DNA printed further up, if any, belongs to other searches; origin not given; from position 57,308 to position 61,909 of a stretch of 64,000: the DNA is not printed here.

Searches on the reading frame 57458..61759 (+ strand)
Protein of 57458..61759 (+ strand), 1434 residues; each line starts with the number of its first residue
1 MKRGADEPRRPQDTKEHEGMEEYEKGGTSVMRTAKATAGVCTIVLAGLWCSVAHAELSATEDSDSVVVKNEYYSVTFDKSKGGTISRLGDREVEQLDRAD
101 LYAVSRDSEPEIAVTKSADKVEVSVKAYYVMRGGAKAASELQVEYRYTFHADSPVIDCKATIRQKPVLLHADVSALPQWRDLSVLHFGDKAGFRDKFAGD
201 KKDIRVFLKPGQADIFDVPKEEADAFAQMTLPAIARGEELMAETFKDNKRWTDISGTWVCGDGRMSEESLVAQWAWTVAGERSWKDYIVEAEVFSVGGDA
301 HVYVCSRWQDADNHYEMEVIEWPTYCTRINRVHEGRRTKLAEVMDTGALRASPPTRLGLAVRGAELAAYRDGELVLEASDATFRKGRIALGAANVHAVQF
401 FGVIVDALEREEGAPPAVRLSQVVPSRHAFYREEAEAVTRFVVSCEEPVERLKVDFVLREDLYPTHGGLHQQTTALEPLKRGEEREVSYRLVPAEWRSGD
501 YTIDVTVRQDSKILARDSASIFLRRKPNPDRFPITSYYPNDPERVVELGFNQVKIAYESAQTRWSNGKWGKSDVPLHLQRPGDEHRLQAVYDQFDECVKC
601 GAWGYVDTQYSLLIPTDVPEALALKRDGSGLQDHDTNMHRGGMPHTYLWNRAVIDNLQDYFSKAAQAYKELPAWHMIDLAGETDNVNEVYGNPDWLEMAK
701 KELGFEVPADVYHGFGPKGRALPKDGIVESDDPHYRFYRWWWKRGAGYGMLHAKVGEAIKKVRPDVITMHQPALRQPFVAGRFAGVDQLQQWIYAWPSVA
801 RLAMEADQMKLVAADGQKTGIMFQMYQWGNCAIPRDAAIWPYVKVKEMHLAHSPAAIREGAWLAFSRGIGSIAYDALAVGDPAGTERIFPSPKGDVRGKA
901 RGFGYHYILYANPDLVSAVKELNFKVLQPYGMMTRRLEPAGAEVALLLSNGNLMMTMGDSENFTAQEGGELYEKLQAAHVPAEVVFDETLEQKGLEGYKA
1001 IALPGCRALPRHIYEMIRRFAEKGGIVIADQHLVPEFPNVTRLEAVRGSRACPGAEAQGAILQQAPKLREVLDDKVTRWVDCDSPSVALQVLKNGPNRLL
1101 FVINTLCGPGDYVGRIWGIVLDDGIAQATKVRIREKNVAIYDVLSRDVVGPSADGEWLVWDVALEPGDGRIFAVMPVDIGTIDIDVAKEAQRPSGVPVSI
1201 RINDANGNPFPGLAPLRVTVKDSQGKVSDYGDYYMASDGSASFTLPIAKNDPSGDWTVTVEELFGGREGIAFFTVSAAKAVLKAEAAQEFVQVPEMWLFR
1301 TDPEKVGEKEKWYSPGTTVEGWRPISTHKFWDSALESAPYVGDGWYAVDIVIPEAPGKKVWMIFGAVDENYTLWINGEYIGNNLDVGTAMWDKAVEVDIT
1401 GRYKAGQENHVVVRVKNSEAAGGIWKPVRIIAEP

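Call 54: search_protein_families(library=pfam, proteins=[window:57458-61759:+], max_evalue=0.00001)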
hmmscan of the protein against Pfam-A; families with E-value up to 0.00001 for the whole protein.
window:57458-61759:+ (1434 aa): 1 family
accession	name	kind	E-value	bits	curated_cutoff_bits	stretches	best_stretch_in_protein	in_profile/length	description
PF02837.24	Glyco_hydro_2_N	-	1.8e-06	28.4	28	1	1340-1416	63-135/169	Glycosyl hydrolases family 2, sugar binding domain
